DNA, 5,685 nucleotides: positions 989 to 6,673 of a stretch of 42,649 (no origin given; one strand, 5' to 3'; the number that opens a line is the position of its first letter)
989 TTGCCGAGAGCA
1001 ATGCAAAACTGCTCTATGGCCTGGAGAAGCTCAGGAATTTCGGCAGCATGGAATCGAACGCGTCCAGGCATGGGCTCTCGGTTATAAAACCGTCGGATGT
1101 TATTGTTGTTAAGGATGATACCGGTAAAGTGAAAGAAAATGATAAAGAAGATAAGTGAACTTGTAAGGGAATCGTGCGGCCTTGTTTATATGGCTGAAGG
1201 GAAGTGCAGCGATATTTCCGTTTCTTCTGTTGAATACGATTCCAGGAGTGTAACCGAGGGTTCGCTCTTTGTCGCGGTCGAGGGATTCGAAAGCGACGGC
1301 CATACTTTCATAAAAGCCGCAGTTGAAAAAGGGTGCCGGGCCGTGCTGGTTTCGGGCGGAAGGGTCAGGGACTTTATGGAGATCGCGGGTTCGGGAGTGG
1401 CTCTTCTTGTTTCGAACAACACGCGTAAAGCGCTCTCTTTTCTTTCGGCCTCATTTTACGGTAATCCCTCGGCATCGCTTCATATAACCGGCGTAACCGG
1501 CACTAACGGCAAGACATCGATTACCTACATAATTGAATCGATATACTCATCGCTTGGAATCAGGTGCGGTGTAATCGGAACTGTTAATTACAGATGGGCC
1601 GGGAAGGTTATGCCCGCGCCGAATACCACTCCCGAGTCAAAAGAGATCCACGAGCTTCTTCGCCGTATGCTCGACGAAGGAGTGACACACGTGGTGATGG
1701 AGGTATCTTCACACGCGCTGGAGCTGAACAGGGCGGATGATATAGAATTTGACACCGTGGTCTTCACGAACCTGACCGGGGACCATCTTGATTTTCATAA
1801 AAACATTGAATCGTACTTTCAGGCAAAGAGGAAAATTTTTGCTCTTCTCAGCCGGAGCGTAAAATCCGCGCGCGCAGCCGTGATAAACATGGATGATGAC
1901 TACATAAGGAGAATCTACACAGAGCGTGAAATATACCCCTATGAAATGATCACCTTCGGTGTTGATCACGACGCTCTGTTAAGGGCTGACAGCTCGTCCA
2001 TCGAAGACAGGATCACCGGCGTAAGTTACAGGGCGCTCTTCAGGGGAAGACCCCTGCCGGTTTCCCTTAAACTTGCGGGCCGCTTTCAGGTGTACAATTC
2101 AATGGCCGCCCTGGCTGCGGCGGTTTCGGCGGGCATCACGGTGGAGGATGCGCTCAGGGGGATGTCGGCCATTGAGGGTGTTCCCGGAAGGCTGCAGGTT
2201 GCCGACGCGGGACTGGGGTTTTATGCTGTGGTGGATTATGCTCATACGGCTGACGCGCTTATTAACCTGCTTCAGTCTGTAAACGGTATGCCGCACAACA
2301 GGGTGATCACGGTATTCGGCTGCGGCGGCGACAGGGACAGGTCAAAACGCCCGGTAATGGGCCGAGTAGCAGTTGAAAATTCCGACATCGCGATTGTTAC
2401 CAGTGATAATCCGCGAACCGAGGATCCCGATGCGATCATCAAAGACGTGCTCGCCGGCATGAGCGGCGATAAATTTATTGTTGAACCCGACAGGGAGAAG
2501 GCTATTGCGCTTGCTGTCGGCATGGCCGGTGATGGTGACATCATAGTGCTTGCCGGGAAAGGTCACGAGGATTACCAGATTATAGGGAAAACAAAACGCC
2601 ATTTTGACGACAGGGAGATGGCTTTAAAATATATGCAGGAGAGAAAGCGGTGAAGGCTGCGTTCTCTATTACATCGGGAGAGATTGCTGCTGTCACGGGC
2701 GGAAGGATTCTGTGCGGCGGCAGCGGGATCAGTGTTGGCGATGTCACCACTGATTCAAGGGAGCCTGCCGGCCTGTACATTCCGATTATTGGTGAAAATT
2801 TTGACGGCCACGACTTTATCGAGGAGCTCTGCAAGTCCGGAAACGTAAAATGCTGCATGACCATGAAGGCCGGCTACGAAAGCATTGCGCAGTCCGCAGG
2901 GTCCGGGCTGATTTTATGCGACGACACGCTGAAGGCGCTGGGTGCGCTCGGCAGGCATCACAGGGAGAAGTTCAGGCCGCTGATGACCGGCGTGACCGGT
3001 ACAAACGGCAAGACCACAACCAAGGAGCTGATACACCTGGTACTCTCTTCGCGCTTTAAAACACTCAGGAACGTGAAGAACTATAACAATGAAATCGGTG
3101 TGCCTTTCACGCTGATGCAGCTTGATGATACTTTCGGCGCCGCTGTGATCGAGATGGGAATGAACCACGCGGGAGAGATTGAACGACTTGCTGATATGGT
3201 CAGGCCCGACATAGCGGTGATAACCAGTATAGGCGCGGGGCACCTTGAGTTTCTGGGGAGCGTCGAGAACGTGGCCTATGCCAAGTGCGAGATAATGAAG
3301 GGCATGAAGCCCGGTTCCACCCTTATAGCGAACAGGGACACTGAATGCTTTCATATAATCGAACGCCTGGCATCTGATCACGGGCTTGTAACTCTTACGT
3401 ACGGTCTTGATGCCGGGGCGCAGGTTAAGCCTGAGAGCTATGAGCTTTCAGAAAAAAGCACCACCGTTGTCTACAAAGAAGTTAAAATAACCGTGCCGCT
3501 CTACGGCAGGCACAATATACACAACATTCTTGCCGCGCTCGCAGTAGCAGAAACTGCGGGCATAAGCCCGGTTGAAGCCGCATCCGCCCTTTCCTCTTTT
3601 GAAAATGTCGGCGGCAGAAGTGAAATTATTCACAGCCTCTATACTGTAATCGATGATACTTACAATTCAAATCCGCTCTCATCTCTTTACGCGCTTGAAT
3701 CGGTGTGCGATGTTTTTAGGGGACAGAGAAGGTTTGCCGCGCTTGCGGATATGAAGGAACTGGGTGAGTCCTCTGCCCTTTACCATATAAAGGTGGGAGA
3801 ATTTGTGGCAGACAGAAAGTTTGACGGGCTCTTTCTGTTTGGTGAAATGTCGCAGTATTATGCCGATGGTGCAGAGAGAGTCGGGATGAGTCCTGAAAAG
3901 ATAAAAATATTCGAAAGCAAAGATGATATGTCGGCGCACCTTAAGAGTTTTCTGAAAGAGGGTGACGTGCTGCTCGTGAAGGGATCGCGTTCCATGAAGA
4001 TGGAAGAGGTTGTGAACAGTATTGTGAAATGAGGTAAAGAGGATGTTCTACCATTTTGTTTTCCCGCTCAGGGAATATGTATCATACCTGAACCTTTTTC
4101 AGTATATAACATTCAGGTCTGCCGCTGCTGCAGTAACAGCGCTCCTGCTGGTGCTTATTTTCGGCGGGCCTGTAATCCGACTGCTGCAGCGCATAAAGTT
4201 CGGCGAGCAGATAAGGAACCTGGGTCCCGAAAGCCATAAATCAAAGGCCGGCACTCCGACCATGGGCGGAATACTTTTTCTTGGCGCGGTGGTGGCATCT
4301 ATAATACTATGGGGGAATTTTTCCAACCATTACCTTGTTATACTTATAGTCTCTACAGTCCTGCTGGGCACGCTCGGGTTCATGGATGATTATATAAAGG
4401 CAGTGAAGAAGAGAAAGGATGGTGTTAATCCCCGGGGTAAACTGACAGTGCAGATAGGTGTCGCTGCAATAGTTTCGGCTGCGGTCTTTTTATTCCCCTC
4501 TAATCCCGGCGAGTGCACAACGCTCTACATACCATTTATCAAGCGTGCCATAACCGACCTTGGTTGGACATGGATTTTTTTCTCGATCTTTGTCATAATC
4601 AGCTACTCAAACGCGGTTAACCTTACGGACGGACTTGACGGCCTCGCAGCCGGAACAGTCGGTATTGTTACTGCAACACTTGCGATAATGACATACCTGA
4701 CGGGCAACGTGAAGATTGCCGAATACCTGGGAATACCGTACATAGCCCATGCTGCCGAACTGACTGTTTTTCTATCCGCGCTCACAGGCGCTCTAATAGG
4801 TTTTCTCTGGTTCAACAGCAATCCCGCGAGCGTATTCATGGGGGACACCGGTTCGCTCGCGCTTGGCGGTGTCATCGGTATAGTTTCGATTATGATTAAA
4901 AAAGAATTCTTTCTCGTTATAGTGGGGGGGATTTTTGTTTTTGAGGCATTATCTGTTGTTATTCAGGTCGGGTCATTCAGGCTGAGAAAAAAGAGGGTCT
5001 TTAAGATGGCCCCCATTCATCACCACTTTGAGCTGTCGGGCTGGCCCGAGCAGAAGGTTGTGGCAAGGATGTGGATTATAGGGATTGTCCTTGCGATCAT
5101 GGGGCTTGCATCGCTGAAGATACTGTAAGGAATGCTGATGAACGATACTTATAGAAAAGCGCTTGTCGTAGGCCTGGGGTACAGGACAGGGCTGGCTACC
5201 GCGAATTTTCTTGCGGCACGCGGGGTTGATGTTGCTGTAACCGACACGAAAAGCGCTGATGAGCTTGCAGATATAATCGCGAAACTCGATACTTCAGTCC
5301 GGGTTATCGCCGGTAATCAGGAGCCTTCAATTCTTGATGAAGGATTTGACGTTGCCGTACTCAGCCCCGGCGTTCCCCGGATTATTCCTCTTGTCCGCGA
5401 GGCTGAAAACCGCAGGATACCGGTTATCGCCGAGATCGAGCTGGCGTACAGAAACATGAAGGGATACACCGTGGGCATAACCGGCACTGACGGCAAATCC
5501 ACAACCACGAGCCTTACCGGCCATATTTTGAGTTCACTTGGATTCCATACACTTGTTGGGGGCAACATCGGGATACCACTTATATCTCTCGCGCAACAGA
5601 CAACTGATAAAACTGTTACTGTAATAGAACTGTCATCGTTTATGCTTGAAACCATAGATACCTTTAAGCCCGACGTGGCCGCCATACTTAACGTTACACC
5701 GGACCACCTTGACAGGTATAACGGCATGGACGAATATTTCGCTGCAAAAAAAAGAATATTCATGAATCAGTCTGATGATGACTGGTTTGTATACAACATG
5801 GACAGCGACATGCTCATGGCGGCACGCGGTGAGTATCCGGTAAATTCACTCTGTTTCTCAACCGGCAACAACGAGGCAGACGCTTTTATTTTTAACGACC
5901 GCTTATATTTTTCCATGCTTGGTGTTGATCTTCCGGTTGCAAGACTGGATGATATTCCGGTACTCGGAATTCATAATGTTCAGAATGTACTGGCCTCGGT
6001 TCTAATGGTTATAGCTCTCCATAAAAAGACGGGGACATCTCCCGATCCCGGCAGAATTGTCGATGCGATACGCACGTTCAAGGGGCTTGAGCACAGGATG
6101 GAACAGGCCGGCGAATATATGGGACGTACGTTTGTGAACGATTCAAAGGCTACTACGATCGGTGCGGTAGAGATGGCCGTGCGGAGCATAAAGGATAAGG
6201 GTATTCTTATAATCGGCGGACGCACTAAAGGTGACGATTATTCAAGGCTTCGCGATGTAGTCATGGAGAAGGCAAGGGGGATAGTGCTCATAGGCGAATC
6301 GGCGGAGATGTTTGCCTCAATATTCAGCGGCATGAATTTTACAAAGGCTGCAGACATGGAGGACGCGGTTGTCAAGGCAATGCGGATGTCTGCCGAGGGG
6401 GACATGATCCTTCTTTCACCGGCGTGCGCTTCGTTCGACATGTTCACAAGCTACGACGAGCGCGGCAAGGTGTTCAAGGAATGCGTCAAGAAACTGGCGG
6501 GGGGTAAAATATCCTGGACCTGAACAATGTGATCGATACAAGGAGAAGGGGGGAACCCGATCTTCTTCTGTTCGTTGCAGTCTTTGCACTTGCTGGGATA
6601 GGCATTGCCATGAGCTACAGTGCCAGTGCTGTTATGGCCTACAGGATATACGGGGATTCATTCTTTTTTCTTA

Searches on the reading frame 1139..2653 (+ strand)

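Call 80: search_protein_families(library=pfam, proteins=[window:1139-2653:+], max_evalue=0.00001)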
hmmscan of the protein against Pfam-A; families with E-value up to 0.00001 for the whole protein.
window:1139-2653:+ (504 aa): 3 families
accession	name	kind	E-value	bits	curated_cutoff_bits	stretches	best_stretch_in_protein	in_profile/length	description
PF08245.18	Mur_ligase_M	-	3.6e-51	174.4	24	1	119-328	1-200/200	Mur ligase middle domain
PF02875.26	Mur_ligase_C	-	2.4e-29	103.1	28.4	1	350-475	1-127/127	Mur ligase, glutamate ligase domain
PF01225.30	Mur_ligase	-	7.5e-09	36.3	21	1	28-107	2-95/95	Mur ligase family, catalytic domain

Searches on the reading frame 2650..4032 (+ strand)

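Call 80: search_protein_families(library=pfam, proteins=[window:2650-4032:+], max_evalue=0.00001)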
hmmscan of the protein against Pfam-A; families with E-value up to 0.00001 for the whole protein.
window:2650-4032:+ (460 aa): 2 families
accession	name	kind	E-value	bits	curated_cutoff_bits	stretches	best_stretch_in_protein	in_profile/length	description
PF08245.18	Mur_ligase_M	-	8.8e-51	173.1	24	1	115-300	1-200/200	Mur ligase middle domain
PF02875.26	Mur_ligase_C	-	4.3e-14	53.9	28.4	1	322-447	1-127/127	Mur ligase, glutamate ligase domain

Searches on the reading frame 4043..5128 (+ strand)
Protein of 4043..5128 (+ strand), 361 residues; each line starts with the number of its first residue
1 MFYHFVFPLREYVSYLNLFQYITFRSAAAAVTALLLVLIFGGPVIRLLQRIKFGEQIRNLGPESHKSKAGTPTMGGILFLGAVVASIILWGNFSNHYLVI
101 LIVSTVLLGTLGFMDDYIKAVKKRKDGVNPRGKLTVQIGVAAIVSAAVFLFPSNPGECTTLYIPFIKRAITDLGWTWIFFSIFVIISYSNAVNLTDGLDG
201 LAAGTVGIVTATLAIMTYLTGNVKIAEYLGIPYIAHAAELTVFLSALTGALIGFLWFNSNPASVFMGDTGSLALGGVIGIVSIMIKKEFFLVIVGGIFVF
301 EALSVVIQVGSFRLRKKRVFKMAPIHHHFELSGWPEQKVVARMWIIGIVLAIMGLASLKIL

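Call 80: search_protein_families(library=pfam, proteins=[window:4043-5128:+], max_evalue=0.00001)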
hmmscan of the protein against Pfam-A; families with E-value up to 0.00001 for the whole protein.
window:4043-5128:+ (361 aa): 2 families
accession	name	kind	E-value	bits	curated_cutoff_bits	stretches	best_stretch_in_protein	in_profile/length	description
PF00953.26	Glycos_transf_4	-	6e-34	117.8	27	1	99-285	2-159/160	Glycosyl transferase family 4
PF10555.14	MraY_sig1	-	6e-06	25.9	20.1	1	68-80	1-13/13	Phospho-N-acetylmuramoyl-pentapeptide-transferase signature 1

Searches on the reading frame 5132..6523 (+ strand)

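Call 80: search_protein_families(library=pfam, proteins=[window:5132-6523:+], max_evalue=0.00001)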
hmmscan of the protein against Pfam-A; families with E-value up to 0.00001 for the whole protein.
window:5132-6523:+ (463 aa): 3 families
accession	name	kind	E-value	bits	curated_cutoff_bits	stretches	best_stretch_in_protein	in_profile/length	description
PF08245.18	Mur_ligase_M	-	1.2e-31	110.6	24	1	116-292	1-199/200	Mur ligase middle domain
PF21799.2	MurD-like_N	-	4.5e-13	49.7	27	1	9-99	2-87/88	Mur ligase MurD-like, N-terminal domain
PF02875.26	Mur_ligase_C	-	4.1e-12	47.5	28.4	1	321-432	1-127/127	Mur ligase, glutamate ligase domain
